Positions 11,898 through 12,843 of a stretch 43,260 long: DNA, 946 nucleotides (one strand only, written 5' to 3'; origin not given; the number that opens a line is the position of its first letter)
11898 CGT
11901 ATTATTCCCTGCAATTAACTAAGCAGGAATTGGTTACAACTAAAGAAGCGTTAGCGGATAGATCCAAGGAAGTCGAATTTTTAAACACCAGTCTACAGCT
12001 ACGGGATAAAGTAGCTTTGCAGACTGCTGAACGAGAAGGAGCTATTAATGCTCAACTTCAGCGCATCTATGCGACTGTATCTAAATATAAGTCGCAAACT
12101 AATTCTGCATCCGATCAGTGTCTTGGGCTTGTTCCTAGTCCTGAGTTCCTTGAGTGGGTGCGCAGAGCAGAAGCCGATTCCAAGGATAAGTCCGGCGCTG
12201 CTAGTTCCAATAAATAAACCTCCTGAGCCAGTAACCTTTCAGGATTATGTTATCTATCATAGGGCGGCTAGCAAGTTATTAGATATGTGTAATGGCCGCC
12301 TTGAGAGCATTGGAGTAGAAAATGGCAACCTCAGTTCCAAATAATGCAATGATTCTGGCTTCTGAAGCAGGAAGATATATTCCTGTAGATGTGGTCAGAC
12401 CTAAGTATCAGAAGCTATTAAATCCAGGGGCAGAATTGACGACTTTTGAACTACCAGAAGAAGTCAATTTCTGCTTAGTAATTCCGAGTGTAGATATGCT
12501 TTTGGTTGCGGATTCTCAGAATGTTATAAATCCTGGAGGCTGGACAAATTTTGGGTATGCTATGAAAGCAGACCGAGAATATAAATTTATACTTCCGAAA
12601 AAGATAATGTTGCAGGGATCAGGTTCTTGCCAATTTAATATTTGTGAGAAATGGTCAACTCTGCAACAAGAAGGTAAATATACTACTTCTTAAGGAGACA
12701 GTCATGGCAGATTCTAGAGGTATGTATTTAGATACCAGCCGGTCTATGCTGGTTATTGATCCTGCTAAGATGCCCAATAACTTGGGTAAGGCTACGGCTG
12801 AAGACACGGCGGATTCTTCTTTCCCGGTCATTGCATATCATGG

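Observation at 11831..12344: Overlapped two-component spanin: lipoprotein o-spanin in the +1 frame inside, and extending beyond, the i-spanin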

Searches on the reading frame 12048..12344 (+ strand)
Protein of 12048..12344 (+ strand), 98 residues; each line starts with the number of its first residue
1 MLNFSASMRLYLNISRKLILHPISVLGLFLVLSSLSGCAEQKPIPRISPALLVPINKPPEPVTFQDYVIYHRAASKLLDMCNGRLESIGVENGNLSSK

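Call 3: search_protein_families(library=pfam, proteins=[window:12048-12344:+], max_evalue=0.1)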
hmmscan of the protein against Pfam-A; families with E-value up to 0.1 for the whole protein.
window:12048-12344:+ (98 aa): 2 families
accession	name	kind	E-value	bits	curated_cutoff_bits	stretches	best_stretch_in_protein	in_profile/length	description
PF23793.1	LysC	-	2.6e-06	27.7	27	1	34-88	2-62/69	Rz1-like lysis system protein LysC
PF20898.2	P_T4SS_TraN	-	0.085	13.6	27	0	31-58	8-37/59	P-type Type IV secretion system, TraN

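Call 4: search_protein_families(library=phrogs, proteins=[window:12048-12344:+], max_evalue=0.1)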
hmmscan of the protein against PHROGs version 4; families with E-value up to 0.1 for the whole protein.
window:12048-12344:+ (98 aa): 3 families
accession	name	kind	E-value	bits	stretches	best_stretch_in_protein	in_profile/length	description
phrog_456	-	lysis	6.1e-17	62.2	1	14-89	2-84/102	Rz-like spanin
phrog_3001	-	lysis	0.005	17.7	1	46-88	5-49/70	Rz-like spanin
phrog_29557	-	unknown function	0.088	13.9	1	8-67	47-105/137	-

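Call 14: find_homologous_proteins(query=window:12048-12341:+, max_evalue=0.001)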
Query window:12048-12341:+ (98 aa): 1 proteins with E <= 0.001 among 6 candidates.
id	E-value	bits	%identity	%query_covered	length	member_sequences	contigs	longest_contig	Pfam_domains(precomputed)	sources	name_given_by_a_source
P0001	4.1e-56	205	99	100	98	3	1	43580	PF23793.2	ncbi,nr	ncbi:hypothetical protein TF_19 [Pseudomonas phage vB_PaeP_TF17]|nr:hypothetical protein TF_19 [Pseu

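Call 16: search_dna_similar(query=window:12048-12341:+, collection=phages, mode=protein, max_evalue=1, max_rows=50)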
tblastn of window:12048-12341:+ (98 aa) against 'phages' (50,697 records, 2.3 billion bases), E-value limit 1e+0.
Records with a match: 15; places in all: 15; records where one place covers at least 80% of the query: 15.
Best place of each record, by identity: >=99% 9; 95-99% 4; 90-95% 2.
By first word of the organism name: Pseudomonas 15.
By host as written in the record: Pseudomonas aeruginosa 11; - 2; Psuedomonas aeruginosa 1; Pseudomonas sp. 1.
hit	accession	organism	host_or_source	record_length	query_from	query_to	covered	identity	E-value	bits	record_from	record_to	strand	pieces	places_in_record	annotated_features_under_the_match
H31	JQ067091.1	Pseudomonas phage PaMx32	Pseudomonas aeruginosa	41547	1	98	100%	100.0%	4e-48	168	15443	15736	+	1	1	record has no annotation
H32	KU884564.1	Pseudomonas phage PaMx43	Pseudomonas aeruginosa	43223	1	98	100%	100.0%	4e-48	168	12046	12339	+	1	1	putative espanin RZ1-like protein | putative spanin Rz-like protein | hypothetical protein | ribosome_binding_site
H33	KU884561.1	Pseudomonas phage PaMx33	Pseudomonas aeruginosa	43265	1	98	100%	100.0%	4e-48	168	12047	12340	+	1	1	putative espanin RZ1-like protein | putative spanin Rz-like protein | hypothetical protein | ribosome_binding_site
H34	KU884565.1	Pseudomonas phage PaMx46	Pseudomonas aeruginosa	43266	1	98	100%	100.0%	4e-48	168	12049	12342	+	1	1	putative espanin RZ1-like protein | putative spanin Rz-like protein | hypothetical protein | ribosome_binding_site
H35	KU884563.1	Pseudomonas phage PaMx41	Pseudomonas aeruginosa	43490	1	98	100%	100.0%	4e-48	168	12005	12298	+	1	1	putative espanin RZ1-like protein | putative spanin Rz-like protein | hypothetical protein | ribosome_binding_site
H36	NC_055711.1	Pseudomonas phage PaMx41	Pseudomonas aeruginosa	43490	1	98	100%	100.0%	4e-48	168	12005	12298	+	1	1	putative espanin RZ1-like protein | Rz-like spanin | hypothetical protein | ribosome_binding_site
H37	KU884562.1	Pseudomonas phage PaMx35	Pseudomonas aeruginosa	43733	1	98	100%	100.0%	4e-48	168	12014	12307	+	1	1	putative espanin RZ1-like protein | putative spanin Rz-like protein | hypothetical protein | ribosome_binding_site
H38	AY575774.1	Pseudomonas phage PaP2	-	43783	1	98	100%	100.0%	4e-48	168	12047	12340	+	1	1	orf19: p19 | orf18: p18 | orf20: p20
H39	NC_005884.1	Pseudomonas phage PaP2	Pseudomonas aeruginosa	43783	1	98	100%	100.0%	4e-48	168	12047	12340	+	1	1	hypothetical protein (x2) | Rz-like spanin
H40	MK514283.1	Pseudomonas phage vB_PaeP_TF17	Psuedomonas aeruginosa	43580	1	98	100%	99.0%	1e-47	167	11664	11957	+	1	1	hypothetical protein (x2) | putative spanin Rz-like protein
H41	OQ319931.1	Pseudomonas phage 20Aug470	Pseudomonas aeruginosa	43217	1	98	100%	99.0%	1e-47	167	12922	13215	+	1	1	Rz-like spanin | hypothetical protein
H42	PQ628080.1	Pseudomonas phage Neko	Pseudomonas aeruginosa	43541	1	98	100%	98.0%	7e-47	164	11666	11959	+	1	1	Rz-like spanin | hypothetical protein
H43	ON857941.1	Pseudomonas phage vB_PaeP_FBPa48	Pseudomonas sp.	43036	1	98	100%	96.9%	3e-46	162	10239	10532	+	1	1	hypothetical protein (x2)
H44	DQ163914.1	Pseudomonas phage 119X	-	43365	1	98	100%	93.9%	4e-44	156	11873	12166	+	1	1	record has no annotation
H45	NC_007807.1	Pseudomonas phage 119X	Pseudomonas aeruginosa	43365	1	98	100%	93.9%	4e-44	156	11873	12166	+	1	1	119X_gp19: hypothetical protein | 119X_gp18: Rz-like spanin | 119X_gp20: hypothetical protein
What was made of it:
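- Closest known: Pseudomonas phages 119X gp18/gp19, PaP2 and PaMx41 ORF17/ORF18. Different: The window's o-spanin is identical to that of PaP2, PaMx32, PaMx33, PaMx35, PaMx41, PaMx43 and PaMx46 (call 16).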

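Call 34: search_protein_representatives(protein=window:12048-12341:+)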
Query: 98 residues. Proteins with E-value up to 0.001 (for the whole library): 6; up to 1e-10: 2; up to 1e-30: 1. The best 6 are listed.
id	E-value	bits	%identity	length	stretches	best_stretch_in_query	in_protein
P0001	1.3e-56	204.9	99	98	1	1-98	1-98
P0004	9.5e-12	61.3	41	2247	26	39-74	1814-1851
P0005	1.1e-05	42.0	33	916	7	21-60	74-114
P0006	1.5e-05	41.5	49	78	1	29-91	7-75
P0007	4.0e-04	36.9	51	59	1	47-91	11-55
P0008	6.1e-04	36.3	44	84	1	25-91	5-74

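Call 41: find_homologous_proteins(query=A2, max_evalue=0.01)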
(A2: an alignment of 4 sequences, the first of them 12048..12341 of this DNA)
Query A2 (4 sequences) (98 aa, profile of the alignment): 7 proteins with E <= 0.01 among 8000 candidates.
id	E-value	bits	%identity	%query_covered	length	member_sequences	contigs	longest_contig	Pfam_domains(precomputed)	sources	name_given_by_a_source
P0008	4.1e-35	138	38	57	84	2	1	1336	PF23793.2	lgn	-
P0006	2.5e-32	129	45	69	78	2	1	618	-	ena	-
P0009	6.3e-32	128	37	60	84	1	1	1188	PF23793.2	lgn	-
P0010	6.9e-32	127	35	57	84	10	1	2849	-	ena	-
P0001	1.3e-30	123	99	100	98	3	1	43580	PF23793.2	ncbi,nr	ncbi:hypothetical protein TF_19 [Pseudomonas phage vB_PaeP_TF17]|nr:hypothetical protein TF_19 [Pseu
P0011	1.6e-27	113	43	65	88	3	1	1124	PF23793.2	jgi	-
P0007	3.5e-22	96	52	45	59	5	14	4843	-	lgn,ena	-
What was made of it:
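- Tried and rejected: More distant relatives appeared only with the exhaustive HMMER search and a profile built from its hits (calls 34, 41).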

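Call 42: find_encoding_contigs(protein=P0010, flank=3000, max_places=3)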
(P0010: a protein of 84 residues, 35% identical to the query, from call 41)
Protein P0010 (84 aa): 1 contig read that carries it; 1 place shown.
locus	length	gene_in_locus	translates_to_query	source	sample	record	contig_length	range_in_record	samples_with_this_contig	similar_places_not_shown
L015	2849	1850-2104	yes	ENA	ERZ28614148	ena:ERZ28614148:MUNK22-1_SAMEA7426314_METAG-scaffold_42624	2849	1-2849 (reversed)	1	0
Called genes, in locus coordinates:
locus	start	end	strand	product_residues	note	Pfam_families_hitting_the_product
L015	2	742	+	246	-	?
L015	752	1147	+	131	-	PF08291:Peptidase_M15_3 (weak)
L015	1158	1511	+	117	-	-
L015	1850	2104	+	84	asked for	-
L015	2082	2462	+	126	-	-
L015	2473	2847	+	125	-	?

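Call 43: find_encoding_contigs(protein=P0007, flank=5000, max_places=4)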
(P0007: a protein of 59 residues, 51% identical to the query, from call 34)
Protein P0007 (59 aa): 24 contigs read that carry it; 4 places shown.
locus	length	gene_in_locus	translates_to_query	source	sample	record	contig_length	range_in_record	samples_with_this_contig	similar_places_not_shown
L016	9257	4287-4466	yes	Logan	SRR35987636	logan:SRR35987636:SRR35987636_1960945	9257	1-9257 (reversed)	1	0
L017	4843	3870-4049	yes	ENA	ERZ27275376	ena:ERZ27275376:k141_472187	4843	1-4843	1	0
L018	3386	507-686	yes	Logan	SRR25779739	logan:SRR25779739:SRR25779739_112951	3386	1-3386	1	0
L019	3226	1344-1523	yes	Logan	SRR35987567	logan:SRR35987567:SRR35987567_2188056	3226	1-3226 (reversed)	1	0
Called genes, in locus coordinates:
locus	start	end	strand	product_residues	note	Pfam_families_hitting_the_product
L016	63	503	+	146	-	-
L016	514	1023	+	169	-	-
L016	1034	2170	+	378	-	-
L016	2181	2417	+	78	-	-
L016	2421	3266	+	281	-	-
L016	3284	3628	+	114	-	-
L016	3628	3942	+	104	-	-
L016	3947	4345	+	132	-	-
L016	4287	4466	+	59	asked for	-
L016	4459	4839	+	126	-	-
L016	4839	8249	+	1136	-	-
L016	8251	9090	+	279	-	-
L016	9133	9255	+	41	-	?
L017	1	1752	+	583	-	?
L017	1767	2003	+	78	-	-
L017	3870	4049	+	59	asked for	-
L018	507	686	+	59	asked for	-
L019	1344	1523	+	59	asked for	-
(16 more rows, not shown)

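Call 44: find_encoding_contigs(protein=P0008, flank=3000, max_places=2)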
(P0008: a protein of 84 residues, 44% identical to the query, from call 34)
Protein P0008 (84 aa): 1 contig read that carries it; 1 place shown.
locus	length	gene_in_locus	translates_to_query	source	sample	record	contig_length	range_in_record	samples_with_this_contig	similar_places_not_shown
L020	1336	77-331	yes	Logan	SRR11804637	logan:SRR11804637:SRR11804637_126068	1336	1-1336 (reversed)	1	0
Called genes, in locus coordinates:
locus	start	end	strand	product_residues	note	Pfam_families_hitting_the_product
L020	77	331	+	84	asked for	PF23793:LysC (weak)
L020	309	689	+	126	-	-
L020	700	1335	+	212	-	?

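Call 45: find_encoding_contigs(protein=P0011, flank=3000, max_places=2)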
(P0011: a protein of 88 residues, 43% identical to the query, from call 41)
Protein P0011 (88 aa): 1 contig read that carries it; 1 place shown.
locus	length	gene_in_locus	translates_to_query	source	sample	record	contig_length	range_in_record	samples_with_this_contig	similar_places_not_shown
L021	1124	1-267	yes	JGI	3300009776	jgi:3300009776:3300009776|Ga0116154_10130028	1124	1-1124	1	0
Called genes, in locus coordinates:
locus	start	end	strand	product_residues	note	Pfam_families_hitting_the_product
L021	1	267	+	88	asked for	PF23793:LysC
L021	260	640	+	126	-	-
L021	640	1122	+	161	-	?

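Call 51: search_protein_families(library=pfam, proteins=[L016:63-503:+, L016:514-1023:+, L016:1034-2170:+, L016:2421-3266:+, L016:3284-3628:+, L016:3628-3942:+, L016:3947-4345:+, L016:4200-4466:+, L016:4459-4839:+, L015:746-1147:+], max_evalue=0.01)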
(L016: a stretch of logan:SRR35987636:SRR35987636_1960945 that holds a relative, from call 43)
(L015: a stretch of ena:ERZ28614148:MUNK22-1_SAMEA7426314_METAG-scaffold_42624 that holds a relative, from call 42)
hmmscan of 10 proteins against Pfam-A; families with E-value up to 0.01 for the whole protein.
L016:63-503:+ (146 aa): 0 families

L016:514-1023:+ (169 aa): 0 families

L016:1034-2170:+ (378 aa): 0 families

L016:2421-3266:+ (281 aa): 0 families

L016:3284-3628:+ (114 aa): 0 families

L016:3628-3942:+ (104 aa): 0 families

L016:3947-4345:+ (132 aa): 0 families

L016:4200-4466:+ (88 aa): 1 family
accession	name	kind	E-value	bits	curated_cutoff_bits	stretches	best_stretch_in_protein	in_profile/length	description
PF23793.1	LysC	-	9.1e-08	32.4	27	1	20-83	1-64/69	Rz1-like lysis system protein LysC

L016:4459-4839:+ (126 aa): 0 families

L015:746-1147:+ (133 aa): 1 family
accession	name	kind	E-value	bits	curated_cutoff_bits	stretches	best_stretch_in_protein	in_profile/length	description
PF08291.16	Peptidase_M15_3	-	2.7e-06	27.9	23.2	1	15-109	2-101/108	Peptidase M15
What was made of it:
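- On Pfam PF23793 LysC (Rz1-like lysis system protein LysC): The L016 homolog scores 32.4 bits (call 51).
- Significant Pfam LysC and PHROG 456 hits (calls 3, 4, 51). It belongs by profile to the LysC/Rz1-like family (calls 3, 4, 51).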

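Call 64: predict_structure(alignment_id=A2)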
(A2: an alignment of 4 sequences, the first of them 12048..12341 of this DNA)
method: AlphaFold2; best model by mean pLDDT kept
length: 98 residues; sequences in the alignment: 4
mean_pLDDT: 70.5   pTM: 0.39
mean pLDDT of the five models: 70.5, 68.0, 67.8, 67.4, 66.6
residues with pLDDT >= 90: 17; 70-90: 23; 50-70: 48; < 50: 10
segments of 3 or more residues with pLDDT < 50: 1-3, 37-42
pLDDT, mean of each block of 10 residues (from residue 1): 58 60 65 55 58 83 92 90 83 59
secondary structure, 60 per line:
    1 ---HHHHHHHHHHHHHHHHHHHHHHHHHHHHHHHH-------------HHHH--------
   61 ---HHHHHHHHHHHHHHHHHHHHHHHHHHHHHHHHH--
elements in order: H4-35 H49-52 H64-96
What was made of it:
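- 12048..12344 (+): o-spanin gene (98 aa, +1 frame). Signal peptide with lipobox LSGC (Cys38), a Pro-rich extended segment, and a C-terminal helix carrying invariant Cys81. Overlaps the i-spanin by 170 nt and extends 127 nt beyond it. AF2 (call 64).
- Closest known: Phage lambda Rz/Rz1. Different: Here the signal peptide is 31-38 aa and the 61-aa mature part has a confidently predicted helix (call 64).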

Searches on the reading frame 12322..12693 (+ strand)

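Call 3: search_protein_families(library=pfam, proteins=[window:12322-12693:+], max_evalue=0.1)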
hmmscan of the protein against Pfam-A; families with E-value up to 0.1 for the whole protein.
window:12322-12693:+ (123 aa): 0 families

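Call 4: search_protein_families(library=phrogs, proteins=[window:12322-12693:+], max_evalue=0.1)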
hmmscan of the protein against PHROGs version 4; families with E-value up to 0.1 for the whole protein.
window:12322-12693:+ (123 aa): 1 family
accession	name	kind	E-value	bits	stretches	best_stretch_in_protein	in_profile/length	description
phrog_15925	-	unknown function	1.9e-87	290.7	1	1-123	1-123/123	-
